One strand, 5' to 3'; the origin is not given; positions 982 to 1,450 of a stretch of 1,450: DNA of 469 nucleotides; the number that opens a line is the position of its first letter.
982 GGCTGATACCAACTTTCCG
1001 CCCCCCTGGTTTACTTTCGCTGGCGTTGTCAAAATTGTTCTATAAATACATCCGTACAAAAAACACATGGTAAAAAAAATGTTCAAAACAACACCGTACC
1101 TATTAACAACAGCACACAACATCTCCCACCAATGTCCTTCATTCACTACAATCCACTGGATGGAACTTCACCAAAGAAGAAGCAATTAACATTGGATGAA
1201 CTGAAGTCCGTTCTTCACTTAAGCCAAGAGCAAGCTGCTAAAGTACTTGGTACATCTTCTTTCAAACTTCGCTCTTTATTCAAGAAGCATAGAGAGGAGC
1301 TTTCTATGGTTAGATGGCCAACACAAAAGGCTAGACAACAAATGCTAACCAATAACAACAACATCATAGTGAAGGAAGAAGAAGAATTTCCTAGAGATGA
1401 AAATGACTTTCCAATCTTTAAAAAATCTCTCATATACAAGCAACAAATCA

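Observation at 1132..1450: Real gene is on the + strand and absent from the ORF track: a divergent RWP-RK domain protein with the domain at the extreme N-terminus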

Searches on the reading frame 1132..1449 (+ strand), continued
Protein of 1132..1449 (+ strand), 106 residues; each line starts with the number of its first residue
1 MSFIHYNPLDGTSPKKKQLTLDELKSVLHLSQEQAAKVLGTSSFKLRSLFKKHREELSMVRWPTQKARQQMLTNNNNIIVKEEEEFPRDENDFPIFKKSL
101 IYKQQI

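Call 49: fold_search(model_id=the predicted structure, library=pdb)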
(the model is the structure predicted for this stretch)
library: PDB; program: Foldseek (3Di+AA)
matches with E <= 10: 548; with E <= 0.001: 0
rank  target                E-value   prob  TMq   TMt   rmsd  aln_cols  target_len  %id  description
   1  4x6g_E                3.8e-01  0.51  0.29  0.12   7.2        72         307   28  Full-length OxyR C199D from pseudomonas aeruginosa (released 2015-04-29)
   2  7trv_D                4.1e-01  0.54  0.31  0.36   7.9        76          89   21  Crystal Structure of the DNA-Binding Domain of the LysR family Transcriptional Regulator YfbA from Yersinia pestis (released 2022-02-09)
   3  1fse_D                4.4e-01  0.66  0.31  0.46   6.0        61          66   18  CRYSTAL STRUCTURE OF THE BACILLUS SUBTILIS REGULATORY PROTEIN GERE (released 2001-03-21)
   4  5z4z_B                4.9e-01  0.57  0.30  0.34   6.6        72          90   17  Crystal structure of PaCysB NTD domain with space group C2 (released 2019-01-23)
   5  1zlj_B                5.3e-01  0.69  0.35  0.51  14.0        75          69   20  Crystal Structure of the Mycobacterium tuberculosis Hypoxic Response Regulator DosR C-terminal Domain (released 2006-01-31)
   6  1zlj_D                5.6e-01  0.77  0.36  0.53   5.9        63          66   19  Crystal Structure of the Mycobacterium tuberculosis Hypoxic Response Regulator DosR C-terminal Domain (released 2006-01-31)
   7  3hhg_C                5.6e-01  0.33  0.31  0.13  11.2        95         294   15  Structure of CrgA, a LysR-type transcriptional regulator from Neisseria meningitidis. (released 2009-07-07)
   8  4ihs_B                6.0e-01  0.41  0.30  0.34   8.6        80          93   19  Crystal Structure of BenM_DBD/catB site 1 DNA Complex (released 2013-07-10)
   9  1zlk_A                6.4e-01  0.69  0.36  0.55   8.2        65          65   15  Crystal Structure of the Mycobacterium tuberculosis Hypoxic Response Regulator DosR C-terminal Domain-DNA Complex (released 2006-01-31)
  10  4x6g_D                6.4e-01  0.41  0.30  0.12   7.2        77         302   25  Full-length OxyR C199D from pseudomonas aeruginosa (released 2015-04-29)
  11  1zlj_A                6.8e-01  0.69  0.35  0.51   5.7        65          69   20  Crystal Structure of the Mycobacterium tuberculosis Hypoxic Response Regulator DosR C-terminal Domain (released 2006-01-31)
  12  5z4z_A                6.8e-01  0.47  0.30  0.34   6.6        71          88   17  Crystal structure of PaCysB NTD domain with space group C2 (released 2019-01-23)
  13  3hhg_B                6.8e-01  0.28  0.30  0.13  12.2        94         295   16  Structure of CrgA, a LysR-type transcriptional regulator from Neisseria meningitidis. (released 2009-07-07)
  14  3hhg_G                7.2e-01  0.47  0.30  0.13   6.9        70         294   17  Structure of CrgA, a LysR-type transcriptional regulator from Neisseria meningitidis. (released 2009-07-07)
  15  1je8_A                7.7e-01  0.60  0.34  0.50   5.6        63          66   17  Two-Component response regulator NarL/DNA Complex: DNA Bending Found in a High Affinity Site (released 2002-09-27)
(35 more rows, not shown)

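Call 52: find_related_loci(query=A1, collection=metagenome_contigs, flank=3000)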
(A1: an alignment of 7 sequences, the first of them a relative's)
Query A1 (370 aa) in metagenome_contigs; peptide patterns used: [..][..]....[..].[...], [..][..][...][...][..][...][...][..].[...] (x = any residue, [..] = any of these).
209 stretches matched a pattern, but none encodes a relative of the query by tblastn (E <= 1e-3).

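Call 56: find_encoding_contigs(protein=P0006, flank=3000, max_places=3)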
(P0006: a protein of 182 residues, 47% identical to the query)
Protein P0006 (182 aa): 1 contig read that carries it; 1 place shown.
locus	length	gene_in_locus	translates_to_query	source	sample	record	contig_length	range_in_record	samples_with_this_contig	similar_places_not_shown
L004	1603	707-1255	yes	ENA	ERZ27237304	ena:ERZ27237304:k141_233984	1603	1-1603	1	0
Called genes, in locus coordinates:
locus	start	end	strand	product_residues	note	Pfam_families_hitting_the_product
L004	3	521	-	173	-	?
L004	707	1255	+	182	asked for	-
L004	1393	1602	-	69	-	?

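Call 57: find_encoding_contigs(protein=P0014, flank=3000, max_places=3)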
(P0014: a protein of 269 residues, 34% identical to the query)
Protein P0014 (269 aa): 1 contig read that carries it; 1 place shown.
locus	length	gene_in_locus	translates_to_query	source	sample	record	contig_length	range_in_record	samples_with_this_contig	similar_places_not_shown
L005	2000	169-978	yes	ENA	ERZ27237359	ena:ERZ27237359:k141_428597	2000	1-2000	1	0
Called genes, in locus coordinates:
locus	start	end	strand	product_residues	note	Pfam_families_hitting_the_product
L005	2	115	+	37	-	?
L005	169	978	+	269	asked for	-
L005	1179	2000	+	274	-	?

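Call 71: find_related_loci(query=A1, collection=viral_contigs, flank=3000)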
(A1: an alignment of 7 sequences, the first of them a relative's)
Query A1 (370 aa) in viral_contigs; peptide patterns used: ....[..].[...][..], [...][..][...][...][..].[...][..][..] (x = any residue, [..] = any of these).
215 stretches matched a pattern, but none encodes a relative of the query by tblastn (E <= 1e-3).
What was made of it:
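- Tried and rejected: The viral contig scan also found none (call 71).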

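Call 82: find_encoding_contigs(protein=P0005, flank=3000, max_places=3)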
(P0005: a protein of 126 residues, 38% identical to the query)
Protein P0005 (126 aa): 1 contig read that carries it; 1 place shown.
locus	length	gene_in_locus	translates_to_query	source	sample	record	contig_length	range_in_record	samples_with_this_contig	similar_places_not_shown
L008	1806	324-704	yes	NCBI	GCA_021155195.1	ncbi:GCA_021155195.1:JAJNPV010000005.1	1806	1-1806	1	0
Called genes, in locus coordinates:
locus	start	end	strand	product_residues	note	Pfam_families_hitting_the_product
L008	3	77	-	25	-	?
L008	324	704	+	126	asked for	-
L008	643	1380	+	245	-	-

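Call 83: find_encoding_contigs(protein=P0011, flank=3000, max_places=3)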
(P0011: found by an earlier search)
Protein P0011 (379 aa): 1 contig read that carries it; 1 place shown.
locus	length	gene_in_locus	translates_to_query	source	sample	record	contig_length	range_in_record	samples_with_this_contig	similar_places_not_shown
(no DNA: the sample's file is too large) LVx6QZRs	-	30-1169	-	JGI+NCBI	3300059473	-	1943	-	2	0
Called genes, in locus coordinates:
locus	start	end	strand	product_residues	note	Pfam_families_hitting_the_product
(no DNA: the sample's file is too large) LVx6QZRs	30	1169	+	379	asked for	PF02042:RWP-RK (weak)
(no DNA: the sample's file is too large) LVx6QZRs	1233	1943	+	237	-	?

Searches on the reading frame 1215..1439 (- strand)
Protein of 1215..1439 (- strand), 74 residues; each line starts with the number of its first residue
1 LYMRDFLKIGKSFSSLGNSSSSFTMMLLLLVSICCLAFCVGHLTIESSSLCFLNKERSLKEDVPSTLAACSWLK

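Call 15: search_protein_families(library=pfam, proteins=[window:1215-1439:-], max_evalue=1)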
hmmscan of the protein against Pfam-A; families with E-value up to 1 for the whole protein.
window:1215-1439:- (74 aa): 2 families
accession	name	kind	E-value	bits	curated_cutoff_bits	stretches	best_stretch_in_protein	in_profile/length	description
PF00209.24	SNF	-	0.032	13.4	27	1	2-41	159-198/524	Sodium:neurotransmitter symporter family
PF11770.13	GAPT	-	0.28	11.4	21.1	1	23-68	17-62/156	GRB2-binding adapter (GAPT)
